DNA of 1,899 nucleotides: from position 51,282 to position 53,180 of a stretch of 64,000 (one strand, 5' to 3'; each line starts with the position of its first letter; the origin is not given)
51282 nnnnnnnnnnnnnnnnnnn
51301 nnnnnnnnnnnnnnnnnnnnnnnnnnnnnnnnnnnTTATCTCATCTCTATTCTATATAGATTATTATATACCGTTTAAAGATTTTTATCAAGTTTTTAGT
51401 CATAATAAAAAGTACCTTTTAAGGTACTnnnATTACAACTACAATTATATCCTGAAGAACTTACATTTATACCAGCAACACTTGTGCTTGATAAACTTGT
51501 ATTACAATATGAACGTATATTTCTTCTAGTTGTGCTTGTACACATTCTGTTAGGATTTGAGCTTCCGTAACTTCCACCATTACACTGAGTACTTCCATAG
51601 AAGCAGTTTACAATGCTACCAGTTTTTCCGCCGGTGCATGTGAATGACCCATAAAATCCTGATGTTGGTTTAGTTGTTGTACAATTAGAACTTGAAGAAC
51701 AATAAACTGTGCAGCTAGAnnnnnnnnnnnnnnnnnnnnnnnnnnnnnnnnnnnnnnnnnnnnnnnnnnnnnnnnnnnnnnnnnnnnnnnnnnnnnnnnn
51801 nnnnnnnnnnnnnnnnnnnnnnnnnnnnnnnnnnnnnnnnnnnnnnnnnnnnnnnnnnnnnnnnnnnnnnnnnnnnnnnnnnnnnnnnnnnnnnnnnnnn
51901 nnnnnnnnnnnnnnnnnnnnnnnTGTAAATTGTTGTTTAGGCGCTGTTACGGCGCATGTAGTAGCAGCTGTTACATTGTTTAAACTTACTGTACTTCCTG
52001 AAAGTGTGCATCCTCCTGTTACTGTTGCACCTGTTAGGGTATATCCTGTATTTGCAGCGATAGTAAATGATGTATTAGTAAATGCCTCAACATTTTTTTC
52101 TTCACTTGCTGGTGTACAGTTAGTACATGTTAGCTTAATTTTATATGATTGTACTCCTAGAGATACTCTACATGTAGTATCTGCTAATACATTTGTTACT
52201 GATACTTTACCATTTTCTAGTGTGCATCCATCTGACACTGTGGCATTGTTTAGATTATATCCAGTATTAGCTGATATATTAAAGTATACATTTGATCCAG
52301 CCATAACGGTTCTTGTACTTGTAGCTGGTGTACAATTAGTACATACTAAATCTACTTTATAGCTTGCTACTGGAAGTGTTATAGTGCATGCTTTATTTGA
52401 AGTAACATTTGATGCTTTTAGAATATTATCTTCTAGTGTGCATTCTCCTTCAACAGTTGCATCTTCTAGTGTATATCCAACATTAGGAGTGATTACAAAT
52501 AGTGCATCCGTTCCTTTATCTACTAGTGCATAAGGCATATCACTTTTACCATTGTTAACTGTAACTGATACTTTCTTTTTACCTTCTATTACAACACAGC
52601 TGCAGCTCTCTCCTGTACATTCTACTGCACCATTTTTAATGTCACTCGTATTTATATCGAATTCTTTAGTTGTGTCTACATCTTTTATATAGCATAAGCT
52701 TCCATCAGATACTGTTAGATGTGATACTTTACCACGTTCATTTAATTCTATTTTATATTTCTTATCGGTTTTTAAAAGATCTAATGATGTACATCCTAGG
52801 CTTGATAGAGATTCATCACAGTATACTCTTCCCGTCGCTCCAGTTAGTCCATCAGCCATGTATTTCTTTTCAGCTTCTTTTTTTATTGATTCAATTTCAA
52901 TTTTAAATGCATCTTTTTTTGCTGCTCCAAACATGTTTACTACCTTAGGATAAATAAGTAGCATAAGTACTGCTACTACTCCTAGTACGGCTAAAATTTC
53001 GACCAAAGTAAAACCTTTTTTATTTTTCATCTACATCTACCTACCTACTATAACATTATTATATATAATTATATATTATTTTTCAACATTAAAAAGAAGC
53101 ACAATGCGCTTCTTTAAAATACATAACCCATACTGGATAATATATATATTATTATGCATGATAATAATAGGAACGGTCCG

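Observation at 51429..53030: Bead-on-a-string pilin: prepilin head fused to four Cys-bracketed Ig-like modules and a Cys-rich cap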

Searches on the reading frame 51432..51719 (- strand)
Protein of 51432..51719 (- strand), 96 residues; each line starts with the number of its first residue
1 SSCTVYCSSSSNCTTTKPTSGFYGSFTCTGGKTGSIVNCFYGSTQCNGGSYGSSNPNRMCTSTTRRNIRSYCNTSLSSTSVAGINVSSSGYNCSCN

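Call 58: search_protein_representatives(protein=window:51432-51719:-)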
Query: 96 residues. Proteins with E-value up to 0.001 (for the whole library): 12; up to 1e-10: 9; up to 1e-30: 2. The best 12 are listed.
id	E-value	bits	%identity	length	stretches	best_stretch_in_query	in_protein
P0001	1.0e-49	182.9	100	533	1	1-96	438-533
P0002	5.4e-40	151.7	81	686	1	1-96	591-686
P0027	5.7e-19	84.4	57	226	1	2-95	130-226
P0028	1.4e-18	83.1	58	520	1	2-96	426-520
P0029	9.7e-17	77.3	59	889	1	2-95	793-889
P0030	2.9e-16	75.8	56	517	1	2-95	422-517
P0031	7.9e-15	71.2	50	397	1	2-96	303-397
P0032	4.5e-13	65.5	52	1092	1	2-96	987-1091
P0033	1.7e-12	63.7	53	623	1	2-95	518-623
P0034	2.0e-07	47.5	47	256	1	2-96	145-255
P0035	7.6e-06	42.4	39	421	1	2-96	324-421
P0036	4.7e-04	36.7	40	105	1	5-95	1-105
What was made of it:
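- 51432..51719 (-): C-terminal 10-Cys cap domain (residues 438-533), ending in YNCSCN. Only 12 clusters among 1.84e9 representatives carry it, always at the C-terminus (call 58).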

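Call 61: search_protein_families(library=ncbifam, proteins=[P0027, P0028, P0030, P0029, P0032, P0033, P0035], max_evalue=1)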
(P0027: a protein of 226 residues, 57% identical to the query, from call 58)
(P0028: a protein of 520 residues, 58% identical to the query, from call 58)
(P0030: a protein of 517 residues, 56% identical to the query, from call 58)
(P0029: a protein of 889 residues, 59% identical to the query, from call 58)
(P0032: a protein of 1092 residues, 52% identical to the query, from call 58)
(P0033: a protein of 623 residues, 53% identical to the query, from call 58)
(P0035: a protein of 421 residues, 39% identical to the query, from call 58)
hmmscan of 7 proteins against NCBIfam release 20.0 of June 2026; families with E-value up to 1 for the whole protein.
P0027 (226 aa): 2 families
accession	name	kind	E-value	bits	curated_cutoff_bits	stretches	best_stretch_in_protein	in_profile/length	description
TIGR04088.1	cognate_SipW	domain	0.017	15.2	19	1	13-32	3-22/34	SipW-dependent-type signal peptide-containing protein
NF047322.1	HK_morpho_MacS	equivalog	0.54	9.4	300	1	20-126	23-128/367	MacS family sensor histidine kinase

P0028 (520 aa): 1 family
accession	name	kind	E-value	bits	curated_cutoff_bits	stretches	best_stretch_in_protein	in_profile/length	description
NF003989.0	PRK05472.1-3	equivalog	0.056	13.2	177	0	207-267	116-177/215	redox-sensing transcriptional repressor Rex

P0030 (517 aa): 0 families

P0029 (889 aa): 7 families
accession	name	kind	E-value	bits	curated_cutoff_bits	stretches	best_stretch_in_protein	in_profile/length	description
NF040999.1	pilin_ComGC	equivalog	4.2e-05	23.7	75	1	5-81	2-70/84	competence type IV pilus major pilin ComGC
NF041013.1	T4P_ComGE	equivalog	8.1e-05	22.7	49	1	2-71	1-67/83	competence type IV pilus minor pilin ComGE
NF004586.0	PRK05928.2-4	equivalog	0.03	13.8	401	1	462-508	148-194/240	uroporphyrinogen-III synthase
TIGR02532.1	IV_pilin_GFxxxE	domain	0.04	13.8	16.3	1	5-26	2-23/24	prepilin-type N-terminal cleavage/methylation domain-containing protein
TIGR02599.1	TIGR02599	subfamily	0.043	13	256.5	1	6-39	1-34/361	Verru_Chthon cassette protein C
NF007848.0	PRK10557.1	equivalog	0.055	12.8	120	1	2-101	8-96/192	prepilin peptidase-dependent protein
TIGR01710.1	typeII_sec_gspG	equivalog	0.62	10.1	88.85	1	5-75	1-63/134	type II secretion system major pseudopilin GspG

P0032 (1092 aa): 12 families
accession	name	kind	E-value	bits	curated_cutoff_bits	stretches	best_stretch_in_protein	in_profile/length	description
TIGR01710.1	typeII_sec_gspG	equivalog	8.8e-06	25.8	88.85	1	6-75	1-70/134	type II secretion system major pseudopilin GspG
TIGR02532.1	IV_pilin_GFxxxE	domain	1.6e-05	24.6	16.3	1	5-28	1-24/24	prepilin-type N-terminal cleavage/methylation domain-containing protein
NF040999.1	pilin_ComGC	equivalog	3.8e-05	23.8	75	1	5-63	1-59/84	competence type IV pilus major pilin ComGC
NF047446.1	barrel_OmpL47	domain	6.9e-05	23.2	40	1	321-387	12-68/68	OmpL47-type beta-barrel domain-containing protein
NF041013.1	T4P_ComGE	equivalog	0.00018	21.5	49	1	3-48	1-46/83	competence type IV pilus minor pilin ComGE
TIGR01708.2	typeII_sec_gspH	equivalog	0.0013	18.8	80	1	6-38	2-34/169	type II secretion system minor pseudopilin GspH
NF007800.0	PRK10506.1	equivalog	0.0044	16.9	158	1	3-51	6-51/163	prepilin peptidase-dependent protein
NF007862.0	PRK10574.1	equivalog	0.009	16.1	138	1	3-33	2-32/145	prepilin peptidase-dependent pilin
TIGR02596.1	TIGR02596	subfamily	0.01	15.9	70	1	8-34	1-27/196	Verru_Chthon cassette protein D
NF040982.1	ComGD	equivalog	0.013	15.9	70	1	5-40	1-36/139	competence type IV pilus minor pilin ComGD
NF041002.1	pilin_ComGF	equivalog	0.066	13.4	80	1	5-40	1-36/139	competence type IV pilus minor pilin ComGF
NF047827.1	T3SSXpsH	equivalog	0.099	12.4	160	1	6-41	1-36/145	type II secretion system protein XpsH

P0033 (623 aa): 12 families
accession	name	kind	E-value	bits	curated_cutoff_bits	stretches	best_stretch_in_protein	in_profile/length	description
NF041013.1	T4P_ComGE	equivalog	1.9e-07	31.1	49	1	2-56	3-54/83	competence type IV pilus minor pilin ComGE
NF040999.1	pilin_ComGC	equivalog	1.2e-06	28.6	75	1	2-50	1-45/84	competence type IV pilus major pilin ComGC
TIGR01710.1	typeII_sec_gspG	equivalog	2.7e-05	24.2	88.85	1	3-45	1-43/134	type II secretion system major pseudopilin GspG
TIGR02532.1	IV_pilin_GFxxxE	domain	2.7e-05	23.8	16.3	1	2-24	1-23/24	prepilin-type N-terminal cleavage/methylation domain-containing protein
TIGR01708.2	typeII_sec_gspH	equivalog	0.0018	18.3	80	1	3-30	2-29/169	type II secretion system minor pseudopilin GspH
NF041002.1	pilin_ComGF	equivalog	0.0027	17.9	80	1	2-56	1-54/139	competence type IV pilus minor pilin ComGF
TIGR02596.1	TIGR02596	subfamily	0.0039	17.3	70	1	5-34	1-30/196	Verru_Chthon cassette protein D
TIGR02543.1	List_Bact_rpt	repeat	0.0048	17.2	20.95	1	151-189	1-41/44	TIGR02543 family repeat protein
NF040982.1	ComGD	equivalog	0.0052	17.2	70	1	2-53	1-52/139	competence type IV pilus minor pilin ComGD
NF007862.0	PRK10574.1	equivalog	0.021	14.9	138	1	2-32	4-34/145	prepilin peptidase-dependent pilin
NF004412.0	PRK05759.1-3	equivalog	0.065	13.1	156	1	7-43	31-67/185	F0F1 ATP synthase subunit B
TIGR00742.1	yjbN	subfamily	0.18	11.1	397.2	0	170-205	173-207/318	tRNA dihydrouridine(20/20a) synthase DusA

P0035 (421 aa): 12 families
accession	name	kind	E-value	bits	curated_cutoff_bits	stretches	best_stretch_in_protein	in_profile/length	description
NF040999.1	pilin_ComGC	equivalog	1.5e-07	31.5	75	1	6-34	1-29/84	competence type IV pilus major pilin ComGC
TIGR02532.1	IV_pilin_GFxxxE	domain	3.5e-07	29.8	16.3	1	6-28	1-23/24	prepilin-type N-terminal cleavage/methylation domain-containing protein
NF041013.1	T4P_ComGE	equivalog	3e-05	24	49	1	5-47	2-44/83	competence type IV pilus minor pilin ComGE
TIGR01710.1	typeII_sec_gspG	equivalog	4.8e-05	23.4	88.85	1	7-53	1-47/134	type II secretion system major pseudopilin GspG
TIGR02596.1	TIGR02596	subfamily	8.2e-05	22.8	70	1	9-63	1-55/196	Verru_Chthon cassette protein D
NF007862.0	PRK10574.1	equivalog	0.00027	21.1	138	1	5-32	3-30/145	prepilin peptidase-dependent pilin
NF041002.1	pilin_ComGF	equivalog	0.00048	20.4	80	1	6-59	1-52/139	competence type IV pilus minor pilin ComGF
NF040982.1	ComGD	equivalog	0.00059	20.3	70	1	6-49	1-44/139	competence type IV pilus minor pilin ComGD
TIGR01708.2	typeII_sec_gspH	equivalog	0.0028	17.7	80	1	7-31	2-26/169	type II secretion system minor pseudopilin GspH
TIGR02599.1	TIGR02599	subfamily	0.013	14.7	256.5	1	8-31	1-24/361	Verru_Chthon cassette protein C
TIGR01707.1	gspI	equivalog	0.04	14.4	44.35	1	8-39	1-32/101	type II secretion system minor pseudopilin GspI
NF007800.0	PRK10506.1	equivalog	0.12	12.2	158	1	4-25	6-27/163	prepilin peptidase-dependent protein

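Call 62: search_protein_families(library=pfam, proteins=[P0027, P0028, P0030, P0031, P0029, P0032, P0033, P0035], max_evalue=0.1)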
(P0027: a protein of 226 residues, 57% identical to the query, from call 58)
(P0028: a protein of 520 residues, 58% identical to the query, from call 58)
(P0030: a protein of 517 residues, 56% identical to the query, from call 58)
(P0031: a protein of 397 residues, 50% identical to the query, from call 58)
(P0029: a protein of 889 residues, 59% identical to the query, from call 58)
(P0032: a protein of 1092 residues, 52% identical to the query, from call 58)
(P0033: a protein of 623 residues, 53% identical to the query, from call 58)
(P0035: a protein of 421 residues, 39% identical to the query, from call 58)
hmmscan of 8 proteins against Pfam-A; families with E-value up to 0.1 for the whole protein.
P0027 (226 aa): 1 family
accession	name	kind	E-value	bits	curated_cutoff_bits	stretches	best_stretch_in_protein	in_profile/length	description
PF12389.13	Peptidase_M73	-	0.016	15.5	22.5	1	11-89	11-80/196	Camelysin metallo-endopeptidase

P0028 (520 aa): 0 families

P0030 (517 aa): 1 family
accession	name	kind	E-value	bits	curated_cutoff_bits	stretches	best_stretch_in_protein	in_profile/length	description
PF24634.1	DUF7631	-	0.017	16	27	1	286-300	4-18/50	Domain of unknown function (DUF7631)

P0031 (397 aa): 2 families
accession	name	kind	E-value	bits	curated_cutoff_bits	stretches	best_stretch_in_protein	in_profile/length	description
PF07699.19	Ephrin_rec_like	-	4.3e-05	23.6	23.1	2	213-254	7-48/48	Tyrosine-protein kinase ephrin type A/B receptor-like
PF16820.11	PKD_3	-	0.022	15.1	26.3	1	107-141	33-67/68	PKD-like domain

P0029 (889 aa): 2 families
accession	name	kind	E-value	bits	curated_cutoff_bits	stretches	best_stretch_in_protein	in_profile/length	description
PF07963.17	N_methyl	-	0.00019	21.3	21.2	1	1-26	1-26/27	Prokaryotic N-terminal methylation motif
PF24634.1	DUF7631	-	0.069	14.1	27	0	681-698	3-20/50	Domain of unknown function (DUF7631)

P0032 (1092 aa): 2 families
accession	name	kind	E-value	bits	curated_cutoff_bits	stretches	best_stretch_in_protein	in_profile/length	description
PF07963.17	N_methyl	-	1.9e-06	27.6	21.2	1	3-27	2-26/27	Prokaryotic N-terminal methylation motif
PF07699.19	Ephrin_rec_like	-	6.8e-05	23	23.1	1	896-931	1-36/48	Tyrosine-protein kinase ephrin type A/B receptor-like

P0033 (623 aa): 5 families
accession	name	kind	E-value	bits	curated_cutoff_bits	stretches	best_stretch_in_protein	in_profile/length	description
PF09479.16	Flg_new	-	4.9e-09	36.6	27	2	127-186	7-64/65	Listeria-Bacteroides repeat domain (List_Bact_rpt)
PF07699.19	Ephrin_rec_like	-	1e-05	25.7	23.1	1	265-307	1-44/48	Tyrosine-protein kinase ephrin type A/B receptor-like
PF18998.6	Flg_new_2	-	6.5e-05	23.3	23.6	2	207-259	15-69/73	Divergent InlB B-repeat domain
PF07963.17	N_methyl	-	0.00019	21.3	21.2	1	2-24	4-26/27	Prokaryotic N-terminal methylation motif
PF07562.20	NCD3G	-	0.026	14.8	38.9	1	261-284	31-54/54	Nine Cysteines Domain of family 3 GPCR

P0035 (421 aa): 1 family
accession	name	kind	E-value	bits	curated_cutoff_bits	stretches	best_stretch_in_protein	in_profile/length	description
PF07963.17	N_methyl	-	6.9e-07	29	21.2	1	5-28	3-26/27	Prokaryotic N-terminal methylation motif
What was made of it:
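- On SipW-dependent / TasA-camelysin-like proteins (for the neighbouring 1267-aa protein and other non-pilin cap carriers): There are only sub-threshold hits, and only in P0027: TIGR04088 at 15.2 bits (cut-off 19) and Peptidase_M73 at 15.5 bits (cut-off 22.5) (calls 61, 62).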

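Call 87: find_encoding_contigs(protein=P0035, flank=8000, max_places=2)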
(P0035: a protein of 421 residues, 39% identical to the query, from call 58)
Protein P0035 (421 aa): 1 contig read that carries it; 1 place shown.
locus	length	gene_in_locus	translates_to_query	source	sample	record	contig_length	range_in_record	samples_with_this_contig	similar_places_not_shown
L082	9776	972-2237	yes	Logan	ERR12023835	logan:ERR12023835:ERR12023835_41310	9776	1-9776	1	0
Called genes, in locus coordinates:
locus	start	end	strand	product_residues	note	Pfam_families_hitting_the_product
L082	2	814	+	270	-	?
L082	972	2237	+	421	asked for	PF07963:N_methyl (weak)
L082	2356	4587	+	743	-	-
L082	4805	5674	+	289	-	PF09479:Flg_new, PF02368:Big_2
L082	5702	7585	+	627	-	-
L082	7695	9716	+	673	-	PF01751:Toprim, PF01131:Topoisom_bac, PF01396:Zn_ribbon_Top1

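Call 96: find_encoding_contigs(protein=P0033, flank=10000, max_places=2)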
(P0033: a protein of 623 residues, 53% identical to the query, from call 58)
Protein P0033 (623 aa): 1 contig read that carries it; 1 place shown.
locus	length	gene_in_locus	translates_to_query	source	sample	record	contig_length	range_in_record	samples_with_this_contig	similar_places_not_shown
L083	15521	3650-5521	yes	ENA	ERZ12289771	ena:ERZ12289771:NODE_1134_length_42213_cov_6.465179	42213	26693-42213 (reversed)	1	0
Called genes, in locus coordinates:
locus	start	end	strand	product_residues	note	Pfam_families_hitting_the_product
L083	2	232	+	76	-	?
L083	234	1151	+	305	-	PF01795:Methyltransf_5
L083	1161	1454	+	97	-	-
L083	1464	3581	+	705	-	PF03717:PBP_dimer, PF00905:Transpeptidase, PF03793:PASTA (weak)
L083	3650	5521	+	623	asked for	PF09479:Flg_new (faint), PF07699:Ephrin_rec_like (weak)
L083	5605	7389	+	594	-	PF00009:GTP_EFTU, PF00071:Ras (weak), PF01926:MMR_HSR1 (faint), PF03144:GTP_EFTU_D2, PF00679:EFG_C, PF06421:LepA_C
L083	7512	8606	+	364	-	PF04055:Radical_SAM, PF06969:HemN_C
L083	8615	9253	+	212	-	PF00625:Guanylate_kin, PF13238:AAA_18 (weak), PF13671:AAA_33 (faint)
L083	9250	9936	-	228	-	PF04542:Sigma70_r2, PF04545:Sigma70_r4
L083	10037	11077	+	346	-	-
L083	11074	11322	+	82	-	-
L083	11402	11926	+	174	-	PF09419:PGP_phosphatase, PF08282:Hydrolase_3 (faint), PF13344:Hydrolase_6 (faint), PF00702:Hydrolase, PF13419:HAD_2 (weak), PF13242:Hydrolase_like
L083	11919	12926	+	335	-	PF02421:FeoB_N (faint), PF03193:RsgA_GTPase, PF01926:MMR_HSR1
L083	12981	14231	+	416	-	PF13375:RnfC_N, PF13534:Fer4_17 (faint), PF01512:Complex1_51K, PF13183:Fer4_8 (faint), PF13187:Fer4_9 (weak), PF00037:Fer4 (faint), PF12838:Fer4_7 (weak), PF14697:Fer4_21 (weak), +2 more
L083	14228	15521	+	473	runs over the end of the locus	PF03116:NQR2_RnfD_RnfE, PF04205:FMN_bind (weak)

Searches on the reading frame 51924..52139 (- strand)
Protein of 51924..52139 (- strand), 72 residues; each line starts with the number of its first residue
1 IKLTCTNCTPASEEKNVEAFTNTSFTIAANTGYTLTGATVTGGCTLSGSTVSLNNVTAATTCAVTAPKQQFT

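Call 40: search_protein_families(library=pfam, proteins=[window:51924-52139:-], max_evalue=10)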
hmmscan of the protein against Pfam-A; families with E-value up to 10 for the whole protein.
seq(72 aa): 1 family
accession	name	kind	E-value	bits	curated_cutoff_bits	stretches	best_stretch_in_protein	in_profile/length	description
PF09207.16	Yeast-kill-tox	-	0.032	15.3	23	1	3-48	5-54/87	Yeast killer toxin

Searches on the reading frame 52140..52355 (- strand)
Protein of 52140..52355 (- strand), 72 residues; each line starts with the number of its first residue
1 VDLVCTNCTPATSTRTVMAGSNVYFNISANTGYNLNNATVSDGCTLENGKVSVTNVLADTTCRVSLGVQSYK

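Call 40: search_protein_families(library=pfam, proteins=[window:52140-52355:-], max_evalue=10)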
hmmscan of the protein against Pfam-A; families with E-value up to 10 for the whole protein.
seq(72 aa): 2 families
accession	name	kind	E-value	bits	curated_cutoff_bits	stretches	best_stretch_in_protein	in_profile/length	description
PF23038.1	KOW6_SPT51-2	-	0.088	12.8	27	1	53-68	21-36/51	Transcription elongation factor SPT5 homolog 1/2, KOW6 domain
PF17165.9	DUF5121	-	0.1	13.5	23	1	13-53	75-114/120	Domain of unknown function (DUF5121)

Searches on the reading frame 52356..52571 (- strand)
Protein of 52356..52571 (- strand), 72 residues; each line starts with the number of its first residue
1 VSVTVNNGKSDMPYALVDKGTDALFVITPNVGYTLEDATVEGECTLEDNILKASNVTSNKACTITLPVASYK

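Call 40: search_protein_families(library=pfam, proteins=[window:52356-52571:-], max_evalue=10)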
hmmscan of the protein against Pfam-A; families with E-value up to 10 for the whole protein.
seq(72 aa): 1 family
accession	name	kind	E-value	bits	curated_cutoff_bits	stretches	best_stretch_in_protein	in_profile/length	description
PF20602.3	pAdhesive_8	-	0.17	12.1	27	1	2-69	38-110/140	Putative adhesive domain (group 8)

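Call 66: find_homologous_proteins(query=A4, max_evalue=0.001)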
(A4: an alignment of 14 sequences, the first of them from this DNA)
Query A4 (14 sequences): 4552 candidates shared short words with the query, none scored E <= 0.001.
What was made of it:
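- Tried and rejected: The search with repeat profile A4 returned nothing (call 66), so that search was wasted.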

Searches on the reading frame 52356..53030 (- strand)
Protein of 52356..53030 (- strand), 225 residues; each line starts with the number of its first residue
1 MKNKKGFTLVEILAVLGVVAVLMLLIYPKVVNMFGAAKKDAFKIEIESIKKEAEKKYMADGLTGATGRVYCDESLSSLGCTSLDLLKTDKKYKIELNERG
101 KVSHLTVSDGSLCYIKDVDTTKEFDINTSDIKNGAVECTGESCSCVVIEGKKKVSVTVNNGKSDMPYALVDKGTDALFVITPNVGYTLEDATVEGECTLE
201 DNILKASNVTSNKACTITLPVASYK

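Call 45: predict_structure(alignment_id=A3)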
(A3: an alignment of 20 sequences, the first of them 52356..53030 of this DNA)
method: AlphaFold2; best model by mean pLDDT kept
length: 225 residues; sequences in the alignment: 20
mean_pLDDT: 87.3   pTM: 0.63
mean pLDDT of the five models: 87.3, 86.4, 86.1, 85.6, 84.7
residues with pLDDT >= 90: 109; 70-90: 104; 50-70: 9; < 50: 3
segments of 3 or more residues with pLDDT < 50: 1-3
pLDDT, mean of each block of 10 residues (from residue 1): 64 92 88 87 93 91 84 83 80 90 91 86 83 85 82 91 89 93 94 94 94 93 77
secondary structure, 60 per line:
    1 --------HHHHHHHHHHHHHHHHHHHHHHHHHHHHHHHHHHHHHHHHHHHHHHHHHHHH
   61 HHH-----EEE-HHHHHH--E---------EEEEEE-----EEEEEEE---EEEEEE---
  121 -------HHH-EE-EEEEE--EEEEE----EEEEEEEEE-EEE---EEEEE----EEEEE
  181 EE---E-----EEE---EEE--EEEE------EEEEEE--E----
elements in order: H9-63 E69-71 H73-78 E91-96 E102-108 E112-117 E135-139 E142-146 E151-159 E161-163 E167-171 E176-182 E192-194 E198-200 E203-206 E213-218

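Call 48: fold_search(model_id=the predicted structure, library=pdb)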
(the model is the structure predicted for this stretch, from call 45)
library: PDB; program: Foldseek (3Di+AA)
matches with E <= 10: 456; with E <= 0.001: 0
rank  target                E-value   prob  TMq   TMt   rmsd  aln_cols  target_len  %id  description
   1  8cmt_C                6.0e-02  0.23  0.19  0.15  16.2       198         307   10  Structure of the plasma coagulation Factor XIII A2B2 heterotetrameric complex. (released 2024-09-11)
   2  1lfo                  1.5e-01  0.09  0.15  0.22  17.7       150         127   18  LIVER FATTY ACID BINDING PROTEIN-OLEATE COMPLEX (released 1997-06-16)
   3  4a3p                  2.0e-01  0.18  0.16  0.17  11.9       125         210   10  Structure of USP15 DUSP-UBL deletion mutant (released 2011-11-16)
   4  8uid_A                2.0e-01  0.08  0.15  0.05  15.7       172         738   10  Archaeal highly thermostable GH35 family beta-galactosidase from Desulfurococcus amyloliticus (released 2024-10-16)
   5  6bbt_B                2.2e-01  0.13  0.17  0.15  16.7       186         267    9  Structure of the major pilin protein (T-13) from Streptococcus pyogenes serotype GAS131465 (released 2018-10-24)
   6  8qqh_BBB              2.2e-01  0.06  0.12  0.04  16.4       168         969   10  Structure of beta-galactosidase from Desulfurococcus amyloliticus (released 2024-08-14)
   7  7yl6_B                2.3e-01  0.23  0.21  0.13  14.2       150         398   12  Cell surface protein YwfG protein complexed with alpha-1,2-mannobiose (released 2023-06-07)
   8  7w7i_E                2.3e-01  0.15  0.20  0.15  19.5       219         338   12  Crystal Structure of shaft pilin PitB from pilus islet-2 of Streptococcus oralis (released 2022-06-01)
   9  6n0a_B                2.9e-01  0.09  0.18  0.15  16.5       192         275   10  Structure of the major pilin protein (T-18.1) from Streptococcus pyogenes serotype MGAS8232 (released 2019-04-17)
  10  8qqh_AAA              2.9e-01  0.06  0.14  0.05  15.8       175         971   10  Structure of beta-galactosidase from Desulfurococcus amyloliticus (released 2024-08-14)
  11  7w7i_C                3.1e-01  0.14  0.21  0.15  19.1       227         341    9  Crystal Structure of shaft pilin PitB from pilus islet-2 of Streptococcus oralis (released 2022-06-01)
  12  6n0a_A                3.1e-01  0.09  0.18  0.15  16.7       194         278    9  Structure of the major pilin protein (T-18.1) from Streptococcus pyogenes serotype MGAS8232 (released 2019-04-17)
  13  7urp                  3.7e-01  0.23  0.14  0.18  12.4       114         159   10  Second cohesin module from Sca5 of Ruminococcus bromii (released 2023-05-03)
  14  3irz                  4.1e-01  0.11  0.19  0.12  17.6       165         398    8  Crystal structure of functional region of UafA from Staphylococcus saprophyticus in P212121 form (released 2010-09-08)
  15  2kyw_MODEL_1_A        4.3e-01  0.51  0.21  0.43   5.3        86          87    7  Solution NMR Structure of a domain of adhesion exoprotein from Pediococcus pentosaceus, Northeast Structural G (released 2010-08-04)
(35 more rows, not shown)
